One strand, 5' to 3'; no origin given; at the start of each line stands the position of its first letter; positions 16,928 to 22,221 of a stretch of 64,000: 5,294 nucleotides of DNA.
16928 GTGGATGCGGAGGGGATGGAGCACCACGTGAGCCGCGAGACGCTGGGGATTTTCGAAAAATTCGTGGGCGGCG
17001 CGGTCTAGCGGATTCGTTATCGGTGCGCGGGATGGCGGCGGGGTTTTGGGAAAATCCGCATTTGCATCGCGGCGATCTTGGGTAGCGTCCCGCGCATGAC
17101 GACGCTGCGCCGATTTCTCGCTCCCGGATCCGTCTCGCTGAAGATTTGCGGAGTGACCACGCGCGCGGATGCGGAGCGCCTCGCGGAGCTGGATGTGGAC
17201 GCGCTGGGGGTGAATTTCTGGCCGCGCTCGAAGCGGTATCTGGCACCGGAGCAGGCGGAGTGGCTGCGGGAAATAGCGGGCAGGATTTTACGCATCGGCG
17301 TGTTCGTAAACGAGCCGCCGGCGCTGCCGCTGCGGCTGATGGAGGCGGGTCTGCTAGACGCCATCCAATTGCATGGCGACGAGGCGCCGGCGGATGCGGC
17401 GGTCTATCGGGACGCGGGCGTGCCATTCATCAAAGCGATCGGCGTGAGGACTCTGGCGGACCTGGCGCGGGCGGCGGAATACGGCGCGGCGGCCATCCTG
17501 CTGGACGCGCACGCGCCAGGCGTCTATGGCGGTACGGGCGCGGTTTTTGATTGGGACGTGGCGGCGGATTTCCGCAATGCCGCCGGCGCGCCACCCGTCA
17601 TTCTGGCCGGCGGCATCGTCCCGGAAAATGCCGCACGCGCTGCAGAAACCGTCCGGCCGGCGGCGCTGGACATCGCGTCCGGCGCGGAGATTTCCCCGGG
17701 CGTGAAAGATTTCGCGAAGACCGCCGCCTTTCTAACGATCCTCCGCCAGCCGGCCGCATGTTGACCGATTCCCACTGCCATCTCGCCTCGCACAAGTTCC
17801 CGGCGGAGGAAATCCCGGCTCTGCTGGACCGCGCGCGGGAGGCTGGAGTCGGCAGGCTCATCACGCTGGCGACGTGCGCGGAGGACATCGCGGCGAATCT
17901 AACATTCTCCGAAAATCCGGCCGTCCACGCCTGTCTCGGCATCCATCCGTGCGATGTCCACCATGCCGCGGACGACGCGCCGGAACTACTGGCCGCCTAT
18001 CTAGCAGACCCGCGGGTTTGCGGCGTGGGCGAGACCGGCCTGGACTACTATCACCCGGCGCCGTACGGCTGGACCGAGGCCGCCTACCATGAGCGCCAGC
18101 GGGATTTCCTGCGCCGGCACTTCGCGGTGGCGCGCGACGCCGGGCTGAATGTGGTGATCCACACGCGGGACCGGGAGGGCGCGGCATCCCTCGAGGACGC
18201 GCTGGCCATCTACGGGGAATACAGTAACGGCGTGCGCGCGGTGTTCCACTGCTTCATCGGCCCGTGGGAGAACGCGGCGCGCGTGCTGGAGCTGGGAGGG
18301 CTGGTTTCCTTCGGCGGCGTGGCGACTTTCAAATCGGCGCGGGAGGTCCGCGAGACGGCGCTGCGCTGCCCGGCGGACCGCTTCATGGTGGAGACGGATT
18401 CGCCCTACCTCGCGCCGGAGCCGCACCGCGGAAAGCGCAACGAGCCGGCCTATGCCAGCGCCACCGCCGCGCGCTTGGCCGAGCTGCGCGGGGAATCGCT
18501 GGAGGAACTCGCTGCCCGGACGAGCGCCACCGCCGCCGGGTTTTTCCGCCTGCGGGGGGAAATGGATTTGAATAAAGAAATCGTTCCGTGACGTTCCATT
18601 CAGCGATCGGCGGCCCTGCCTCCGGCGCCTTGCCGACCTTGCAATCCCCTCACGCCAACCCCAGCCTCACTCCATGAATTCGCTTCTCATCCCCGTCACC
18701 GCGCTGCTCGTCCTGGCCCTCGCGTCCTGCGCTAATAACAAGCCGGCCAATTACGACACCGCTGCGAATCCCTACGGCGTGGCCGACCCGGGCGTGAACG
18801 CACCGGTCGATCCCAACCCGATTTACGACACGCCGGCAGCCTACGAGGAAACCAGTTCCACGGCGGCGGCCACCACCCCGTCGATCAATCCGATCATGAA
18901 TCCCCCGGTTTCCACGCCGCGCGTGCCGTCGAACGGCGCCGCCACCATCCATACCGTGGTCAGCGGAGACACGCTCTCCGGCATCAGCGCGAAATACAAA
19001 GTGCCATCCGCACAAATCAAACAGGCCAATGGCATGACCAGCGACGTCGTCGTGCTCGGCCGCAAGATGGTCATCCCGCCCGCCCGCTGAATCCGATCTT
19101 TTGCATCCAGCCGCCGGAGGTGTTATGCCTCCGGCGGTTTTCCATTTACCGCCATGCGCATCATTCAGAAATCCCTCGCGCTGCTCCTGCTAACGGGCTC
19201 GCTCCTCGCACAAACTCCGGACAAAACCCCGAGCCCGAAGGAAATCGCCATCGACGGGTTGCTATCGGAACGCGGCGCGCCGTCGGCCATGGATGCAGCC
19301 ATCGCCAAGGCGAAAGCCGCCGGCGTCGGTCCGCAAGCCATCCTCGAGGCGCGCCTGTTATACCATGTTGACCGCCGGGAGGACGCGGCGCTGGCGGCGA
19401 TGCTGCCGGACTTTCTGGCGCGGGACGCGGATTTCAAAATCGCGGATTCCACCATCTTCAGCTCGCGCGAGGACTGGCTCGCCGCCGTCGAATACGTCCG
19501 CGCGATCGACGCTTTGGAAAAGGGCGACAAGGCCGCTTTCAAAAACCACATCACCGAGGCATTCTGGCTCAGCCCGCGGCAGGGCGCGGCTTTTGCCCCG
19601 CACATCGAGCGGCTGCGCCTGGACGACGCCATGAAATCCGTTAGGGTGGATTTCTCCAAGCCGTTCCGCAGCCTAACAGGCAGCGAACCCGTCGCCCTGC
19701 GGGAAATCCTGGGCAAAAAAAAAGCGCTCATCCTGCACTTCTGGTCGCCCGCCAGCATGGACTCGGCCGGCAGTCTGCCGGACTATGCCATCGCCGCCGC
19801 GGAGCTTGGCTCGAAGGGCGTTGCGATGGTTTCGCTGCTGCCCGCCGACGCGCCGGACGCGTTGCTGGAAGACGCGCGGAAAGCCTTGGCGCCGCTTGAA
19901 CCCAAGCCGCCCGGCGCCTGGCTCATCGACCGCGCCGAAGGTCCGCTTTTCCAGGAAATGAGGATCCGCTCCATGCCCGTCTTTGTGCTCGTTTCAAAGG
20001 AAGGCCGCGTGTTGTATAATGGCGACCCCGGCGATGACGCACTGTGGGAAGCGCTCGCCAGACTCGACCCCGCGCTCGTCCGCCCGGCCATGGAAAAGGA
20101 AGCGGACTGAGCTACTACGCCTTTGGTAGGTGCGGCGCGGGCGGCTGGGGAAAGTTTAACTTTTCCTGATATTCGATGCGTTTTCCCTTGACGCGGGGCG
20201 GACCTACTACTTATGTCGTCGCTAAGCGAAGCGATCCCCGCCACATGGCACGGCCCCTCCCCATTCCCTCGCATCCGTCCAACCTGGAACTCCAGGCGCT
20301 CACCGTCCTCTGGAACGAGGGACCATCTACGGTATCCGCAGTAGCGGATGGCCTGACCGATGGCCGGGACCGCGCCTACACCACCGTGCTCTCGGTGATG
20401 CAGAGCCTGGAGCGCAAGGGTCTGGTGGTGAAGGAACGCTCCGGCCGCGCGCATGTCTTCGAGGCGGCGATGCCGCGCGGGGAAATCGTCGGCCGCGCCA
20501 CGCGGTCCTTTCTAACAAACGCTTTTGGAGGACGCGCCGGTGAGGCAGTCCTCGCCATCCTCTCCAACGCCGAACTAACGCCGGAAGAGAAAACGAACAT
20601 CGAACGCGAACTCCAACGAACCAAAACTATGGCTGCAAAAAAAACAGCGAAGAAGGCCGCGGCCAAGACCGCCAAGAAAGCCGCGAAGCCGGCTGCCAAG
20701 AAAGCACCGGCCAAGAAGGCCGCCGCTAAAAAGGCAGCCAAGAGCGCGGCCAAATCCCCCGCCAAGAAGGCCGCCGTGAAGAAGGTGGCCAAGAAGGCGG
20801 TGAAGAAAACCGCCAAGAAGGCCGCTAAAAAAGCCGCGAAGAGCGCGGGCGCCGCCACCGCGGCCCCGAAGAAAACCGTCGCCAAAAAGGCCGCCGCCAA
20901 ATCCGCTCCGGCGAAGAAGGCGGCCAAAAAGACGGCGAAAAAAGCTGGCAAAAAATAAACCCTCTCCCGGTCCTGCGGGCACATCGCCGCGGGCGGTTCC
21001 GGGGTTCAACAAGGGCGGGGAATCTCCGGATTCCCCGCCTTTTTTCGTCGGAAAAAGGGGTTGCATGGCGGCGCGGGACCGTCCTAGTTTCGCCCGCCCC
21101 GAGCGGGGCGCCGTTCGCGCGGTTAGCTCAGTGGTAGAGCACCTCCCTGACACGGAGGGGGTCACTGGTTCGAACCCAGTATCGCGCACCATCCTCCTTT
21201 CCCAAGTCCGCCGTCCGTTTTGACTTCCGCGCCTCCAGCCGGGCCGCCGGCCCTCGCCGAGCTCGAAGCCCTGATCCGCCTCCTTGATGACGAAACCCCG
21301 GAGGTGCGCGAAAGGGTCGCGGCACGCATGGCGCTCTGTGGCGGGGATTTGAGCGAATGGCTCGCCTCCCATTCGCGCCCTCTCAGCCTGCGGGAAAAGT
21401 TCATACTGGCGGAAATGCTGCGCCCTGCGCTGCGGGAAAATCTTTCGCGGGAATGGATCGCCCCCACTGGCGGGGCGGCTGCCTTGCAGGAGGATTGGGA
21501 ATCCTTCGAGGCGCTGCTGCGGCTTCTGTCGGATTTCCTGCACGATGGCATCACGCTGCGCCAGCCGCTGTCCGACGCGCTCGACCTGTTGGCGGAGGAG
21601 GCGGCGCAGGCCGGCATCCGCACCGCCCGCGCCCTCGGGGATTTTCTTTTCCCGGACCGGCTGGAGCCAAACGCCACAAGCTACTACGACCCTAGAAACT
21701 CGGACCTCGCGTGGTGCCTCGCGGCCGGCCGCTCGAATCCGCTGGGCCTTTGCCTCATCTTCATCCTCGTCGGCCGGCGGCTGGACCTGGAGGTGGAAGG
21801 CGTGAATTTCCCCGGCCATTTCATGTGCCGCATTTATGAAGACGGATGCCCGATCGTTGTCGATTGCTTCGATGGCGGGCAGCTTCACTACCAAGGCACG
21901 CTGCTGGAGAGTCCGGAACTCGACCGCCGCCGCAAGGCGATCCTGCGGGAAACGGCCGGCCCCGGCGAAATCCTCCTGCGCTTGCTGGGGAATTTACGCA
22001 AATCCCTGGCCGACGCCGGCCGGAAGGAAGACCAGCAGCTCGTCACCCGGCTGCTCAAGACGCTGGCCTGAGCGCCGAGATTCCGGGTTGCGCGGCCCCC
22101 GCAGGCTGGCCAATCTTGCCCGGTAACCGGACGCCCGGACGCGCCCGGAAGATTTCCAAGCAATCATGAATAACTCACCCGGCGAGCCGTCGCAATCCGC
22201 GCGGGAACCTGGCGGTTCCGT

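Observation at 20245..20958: BlaI winged-helix regulator fused to a histone-H1-like tail with its own internal start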

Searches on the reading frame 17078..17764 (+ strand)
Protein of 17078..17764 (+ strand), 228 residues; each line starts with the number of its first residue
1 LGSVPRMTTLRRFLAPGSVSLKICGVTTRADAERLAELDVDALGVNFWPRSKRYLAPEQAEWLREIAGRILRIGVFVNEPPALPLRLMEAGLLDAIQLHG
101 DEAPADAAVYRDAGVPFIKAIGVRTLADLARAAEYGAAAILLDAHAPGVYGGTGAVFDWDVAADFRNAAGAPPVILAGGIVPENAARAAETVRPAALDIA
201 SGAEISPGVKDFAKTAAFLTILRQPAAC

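Call 61: search_protein_families(library=pfam, proteins=[window:17078-17764:+], max_evalue=0.001)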
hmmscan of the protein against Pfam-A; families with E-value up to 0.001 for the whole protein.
window:17078-17764:+ (228 aa): 1 family
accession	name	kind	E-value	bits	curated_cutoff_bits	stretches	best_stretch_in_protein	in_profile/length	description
PF00697.28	PRAI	-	2.2e-37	129.1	22.7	1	22-219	2-191/193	N-(5'phosphoribosyl)anthranilate (PRA) isomerase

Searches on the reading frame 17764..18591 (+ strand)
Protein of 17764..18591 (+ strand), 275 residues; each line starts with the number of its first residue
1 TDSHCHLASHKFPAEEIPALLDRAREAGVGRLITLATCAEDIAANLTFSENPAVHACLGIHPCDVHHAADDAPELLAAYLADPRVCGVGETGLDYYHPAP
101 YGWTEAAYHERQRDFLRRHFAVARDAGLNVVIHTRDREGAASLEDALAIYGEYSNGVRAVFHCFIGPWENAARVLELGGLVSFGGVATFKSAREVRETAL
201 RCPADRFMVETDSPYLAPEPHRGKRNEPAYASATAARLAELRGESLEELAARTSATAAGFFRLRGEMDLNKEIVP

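Call 61: search_protein_families(library=pfam, proteins=[window:17764-18591:+], max_evalue=0.001)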
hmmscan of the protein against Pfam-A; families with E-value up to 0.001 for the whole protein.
window:17764-18591:+ (275 aa): 1 family
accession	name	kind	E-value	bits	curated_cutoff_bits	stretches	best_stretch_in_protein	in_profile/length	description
PF01026.27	TatD_DNase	-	1.5e-67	228.1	27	1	1-261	1-252/253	TatD related DNase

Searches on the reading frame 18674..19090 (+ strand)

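Call 61: search_protein_families(library=pfam, proteins=[window:18674-19090:+], max_evalue=0.001)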
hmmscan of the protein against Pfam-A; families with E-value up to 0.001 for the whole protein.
window:18674-19090:+ (138 aa): 2 families
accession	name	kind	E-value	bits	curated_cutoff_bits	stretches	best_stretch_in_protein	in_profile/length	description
PF01476.26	LysM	-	3.2e-13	49.8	20.9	1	93-135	1-43/43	LysM domain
PF23473.1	LysM3_LYK4_5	-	0.00086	19.8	29.3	0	95-126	7-38/48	LYK4/5 LysM3 domain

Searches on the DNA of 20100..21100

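Call 76: search_rna_families(source=window, start=20100, end=21100, threshold=evalue, max_evalue=1)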
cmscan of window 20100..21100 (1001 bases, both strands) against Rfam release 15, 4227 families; matches with E-value up to 1: 1.
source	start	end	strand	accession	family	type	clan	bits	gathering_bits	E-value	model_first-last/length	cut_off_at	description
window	20949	21045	-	RF00371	sroE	Gene; sRNA;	-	18.1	51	0.3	1-92/92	no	sroE RNA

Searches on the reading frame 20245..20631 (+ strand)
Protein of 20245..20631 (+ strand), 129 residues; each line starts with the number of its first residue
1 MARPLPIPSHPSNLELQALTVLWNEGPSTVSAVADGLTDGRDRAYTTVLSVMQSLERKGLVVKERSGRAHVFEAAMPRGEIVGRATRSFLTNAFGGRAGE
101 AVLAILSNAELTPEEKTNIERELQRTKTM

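Call 45: search_solved_structures(query=window:20245-20631:+, max_evalue=0.01, show_alignments=4)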
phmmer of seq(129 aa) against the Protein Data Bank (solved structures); distinct sequences matched with E-value up to 0.01: 4.
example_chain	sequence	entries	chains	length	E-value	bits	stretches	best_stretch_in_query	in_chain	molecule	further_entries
2g9w_A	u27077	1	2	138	2.5e-09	40.5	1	13-101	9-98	conserved hypothetical protein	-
1sd6_A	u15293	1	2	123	0.0019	21.6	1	12-120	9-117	Methicillin resistance regulatory protein mecI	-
1okr_A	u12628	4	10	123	0.005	20.2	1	12-119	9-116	METHICILLIN RESISTANCE REGULATORY PROTEIN MECI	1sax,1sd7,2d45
1sd4_A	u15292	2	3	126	0.0064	19.9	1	15-117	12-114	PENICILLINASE REPRESSOR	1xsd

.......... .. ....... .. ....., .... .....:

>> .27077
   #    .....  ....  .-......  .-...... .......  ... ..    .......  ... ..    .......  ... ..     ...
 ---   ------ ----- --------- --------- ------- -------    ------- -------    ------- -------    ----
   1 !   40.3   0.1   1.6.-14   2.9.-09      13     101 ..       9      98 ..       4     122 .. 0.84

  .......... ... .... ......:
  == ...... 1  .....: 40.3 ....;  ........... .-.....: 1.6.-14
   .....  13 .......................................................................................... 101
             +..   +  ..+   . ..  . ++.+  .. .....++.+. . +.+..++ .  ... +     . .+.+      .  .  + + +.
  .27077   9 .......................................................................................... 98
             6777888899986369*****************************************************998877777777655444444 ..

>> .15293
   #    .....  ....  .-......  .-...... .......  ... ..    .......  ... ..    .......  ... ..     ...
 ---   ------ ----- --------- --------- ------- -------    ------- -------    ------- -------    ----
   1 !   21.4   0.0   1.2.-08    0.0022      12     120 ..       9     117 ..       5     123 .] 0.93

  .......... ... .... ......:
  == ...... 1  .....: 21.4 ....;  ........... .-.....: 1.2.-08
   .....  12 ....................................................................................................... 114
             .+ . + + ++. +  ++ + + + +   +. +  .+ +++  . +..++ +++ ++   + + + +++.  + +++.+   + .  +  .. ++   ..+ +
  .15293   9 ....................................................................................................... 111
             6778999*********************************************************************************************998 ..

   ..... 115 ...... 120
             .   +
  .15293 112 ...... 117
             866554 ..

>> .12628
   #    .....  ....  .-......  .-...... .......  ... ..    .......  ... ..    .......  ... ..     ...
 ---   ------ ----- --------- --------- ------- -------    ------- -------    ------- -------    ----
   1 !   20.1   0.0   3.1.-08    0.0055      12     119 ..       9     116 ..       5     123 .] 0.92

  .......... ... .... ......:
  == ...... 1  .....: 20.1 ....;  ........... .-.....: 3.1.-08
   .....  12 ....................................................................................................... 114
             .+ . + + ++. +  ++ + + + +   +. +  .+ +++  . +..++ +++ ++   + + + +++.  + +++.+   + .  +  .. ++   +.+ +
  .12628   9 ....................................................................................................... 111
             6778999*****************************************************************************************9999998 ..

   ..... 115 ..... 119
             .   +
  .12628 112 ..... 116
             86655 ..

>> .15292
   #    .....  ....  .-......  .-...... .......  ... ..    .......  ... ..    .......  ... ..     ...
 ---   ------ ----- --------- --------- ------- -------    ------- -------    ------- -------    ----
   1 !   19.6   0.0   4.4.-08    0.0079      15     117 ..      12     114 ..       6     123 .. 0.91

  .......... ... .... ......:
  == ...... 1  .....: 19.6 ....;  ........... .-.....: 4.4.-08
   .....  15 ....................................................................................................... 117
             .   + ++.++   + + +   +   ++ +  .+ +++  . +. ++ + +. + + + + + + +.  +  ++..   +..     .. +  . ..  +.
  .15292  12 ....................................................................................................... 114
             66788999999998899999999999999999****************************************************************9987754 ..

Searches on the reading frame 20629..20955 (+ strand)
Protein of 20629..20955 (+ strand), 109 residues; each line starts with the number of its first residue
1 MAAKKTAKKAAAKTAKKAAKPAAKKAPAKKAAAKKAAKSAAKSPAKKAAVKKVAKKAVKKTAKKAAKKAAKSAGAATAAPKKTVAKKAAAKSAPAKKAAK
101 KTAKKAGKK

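Call 60: find_homologous_proteins(query=window:20629-20955:+, max_evalue=0.00001)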
Query seq(109 aa): the 8000 candidates sharing most words with the query were scored; none scored E <= 0.00001.

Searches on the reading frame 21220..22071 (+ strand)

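Call 61: search_protein_families(library=pfam, proteins=[window:21220-22071:+], max_evalue=0.001)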
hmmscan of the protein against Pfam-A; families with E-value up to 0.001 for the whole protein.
window:21220-22071:+ (283 aa): 1 family
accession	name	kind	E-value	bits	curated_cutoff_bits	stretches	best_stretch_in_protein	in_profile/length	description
PF13369.12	Transglut_core2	-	4.9e-23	81.8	23.5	1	126-233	12-127/155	Transglutaminase-like superfamily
